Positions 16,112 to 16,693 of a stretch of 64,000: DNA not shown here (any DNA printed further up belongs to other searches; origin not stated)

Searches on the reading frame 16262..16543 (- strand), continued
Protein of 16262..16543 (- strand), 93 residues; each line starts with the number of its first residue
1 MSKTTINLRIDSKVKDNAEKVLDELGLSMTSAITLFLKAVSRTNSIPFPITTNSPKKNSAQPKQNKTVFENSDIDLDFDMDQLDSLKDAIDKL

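Call 79: predict_structure(alignment_id=A4)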
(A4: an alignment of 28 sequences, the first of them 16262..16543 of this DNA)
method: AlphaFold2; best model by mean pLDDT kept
length: 93 residues; sequences in the alignment: 28
mean_pLDDT: 73.4   pTM: 0.40
mean pLDDT of the five models: 73.4, 72.2, 69.7, 69.4, 66.3
residues with pLDDT >= 90: 27; 70-90: 33; 50-70: 14; < 50: 19
segments of 3 or more residues with pLDDT < 50: 59-76
pLDDT, mean of each block of 10 residues (from residue 1): 76 90 93 92 87 58 46 48 71 72
secondary structure, 60 per line:
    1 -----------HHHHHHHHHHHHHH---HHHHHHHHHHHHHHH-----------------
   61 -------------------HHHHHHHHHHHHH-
elements in order: H12-25 H29-43 H80-92

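Call 89: search_dna_similar(query=window:16262-16543:-, collection=plasmids, mode=protein, max_rows=8)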
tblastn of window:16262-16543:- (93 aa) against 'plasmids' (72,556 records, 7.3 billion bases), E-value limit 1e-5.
Records with a match: 239; places in all: 242; records where one place covers at least 80% of the query: 0.
Best place of each record, by identity: <60% 239.
By first word of the organism name: Enterococcus 202; Psychrobacter 19; Moraxella 5; Clostridium 2; Anaerococcus 1; Carnobacterium 1; arsenite-oxidising 1; Pseudorhizobium 1; Escherichia 1; Persephonella 1; and 5 more.
By predicted mobility (MOB-suite, as given by PLSDB): mobilizable 168; non-mobilizable 50; conjugative 21.
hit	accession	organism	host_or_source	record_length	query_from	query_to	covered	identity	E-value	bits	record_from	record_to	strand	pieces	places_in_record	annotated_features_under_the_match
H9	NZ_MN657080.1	Psychrobacter sp.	-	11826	2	56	59%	49.1%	1e-9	60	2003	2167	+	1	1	type II toxin-antitoxin system RelB/DinJ family antitoxin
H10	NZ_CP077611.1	Clostridium estertheticum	single colony,bovine feces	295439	1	60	65%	45.0%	1e-9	60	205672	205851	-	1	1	type II toxin-antitoxin system RelB/DinJ family antitoxin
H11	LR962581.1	Enterococcus faecalis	-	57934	3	61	63%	44.1%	3e-6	50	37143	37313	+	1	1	record has no annotation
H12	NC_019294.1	Psychrobacter sp. DAB_AL43B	little auks guano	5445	1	59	63%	44.1%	4e-6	50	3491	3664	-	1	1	type II toxin-antitoxin system RelB/DinJ family antitoxin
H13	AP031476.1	Moraxella osloensis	Homo sapiens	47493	1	72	77%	35.9%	1e-6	52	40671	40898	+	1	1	type II toxin-antitoxin system RelB/DinJ family antitoxin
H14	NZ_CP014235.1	Moraxella osloensis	Homo sapiens,pure culture,cerebrospinal ...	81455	1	72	77%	35.9%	1e-6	52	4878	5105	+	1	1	type II toxin-antitoxin system RelB/DinJ family antitoxin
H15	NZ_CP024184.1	Moraxella osloensis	Homo sapiens,single cell,skin swab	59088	1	72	77%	35.9%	2e-6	51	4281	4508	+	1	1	type II toxin-antitoxin system RelB/DinJ family antitoxin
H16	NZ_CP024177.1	Moraxella osloensis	Homo sapiens,single cell,skin swab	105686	1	72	77%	35.9%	2e-6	51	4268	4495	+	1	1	type II toxin-antitoxin system RelB/DinJ family antitoxin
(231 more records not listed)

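Call 93: find_related_loci(query=A3, collection=viral_contigs, flank=4000)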
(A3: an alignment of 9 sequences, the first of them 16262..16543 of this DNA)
Query A3 (93 aa) in viral_contigs; peptide patterns used: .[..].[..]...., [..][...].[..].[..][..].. (x = any residue, [..] = any of these).
81 stretches matched a pattern; 9 encode a relative of the query (tblastn E <= 1e-3); 9 distinct loci.
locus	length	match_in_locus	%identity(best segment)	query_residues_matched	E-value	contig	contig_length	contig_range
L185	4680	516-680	51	1-55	2e-15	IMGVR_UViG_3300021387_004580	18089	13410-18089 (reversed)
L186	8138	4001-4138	63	6-51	6e-15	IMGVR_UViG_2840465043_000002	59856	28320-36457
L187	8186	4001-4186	42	6-65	1e-12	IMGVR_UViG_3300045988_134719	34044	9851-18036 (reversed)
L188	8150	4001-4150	44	1-50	6e-11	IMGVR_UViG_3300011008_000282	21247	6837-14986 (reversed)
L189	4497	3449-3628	35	1-60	7e-11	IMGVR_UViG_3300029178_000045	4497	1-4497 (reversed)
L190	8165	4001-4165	36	1-55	1e-10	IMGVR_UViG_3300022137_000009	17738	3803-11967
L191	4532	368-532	36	1-55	1e-10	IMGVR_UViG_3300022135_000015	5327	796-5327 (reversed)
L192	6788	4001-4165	36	1-55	1e-10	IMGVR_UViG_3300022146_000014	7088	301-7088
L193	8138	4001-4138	39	3-48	1e-9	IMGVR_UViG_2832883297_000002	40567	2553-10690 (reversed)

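Call 94: search_solved_structures(query=A4, max_evalue=0.01)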
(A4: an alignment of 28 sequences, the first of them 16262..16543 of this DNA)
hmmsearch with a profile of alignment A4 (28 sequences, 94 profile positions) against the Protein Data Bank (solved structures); distinct sequences matched with E-value up to 0.01: 5.
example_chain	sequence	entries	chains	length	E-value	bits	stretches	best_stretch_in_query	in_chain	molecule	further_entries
9lew_A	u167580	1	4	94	3.5e-12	49.7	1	3-72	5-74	DNA-damage-inducible protein J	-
4q2u_A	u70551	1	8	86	3.5e-09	40.1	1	8-62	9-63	Antitoxin DinJ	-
4ml0_A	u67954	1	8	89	3.6e-09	40.1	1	8-77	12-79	Predicted antitoxin of YafQ-DinJ toxin-antitoxin system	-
4fxe_A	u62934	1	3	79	1.3e-06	31.9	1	5-61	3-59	Antitoxin RelB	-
2k29_A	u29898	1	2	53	4e-06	30.3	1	5-50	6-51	Antitoxin RelB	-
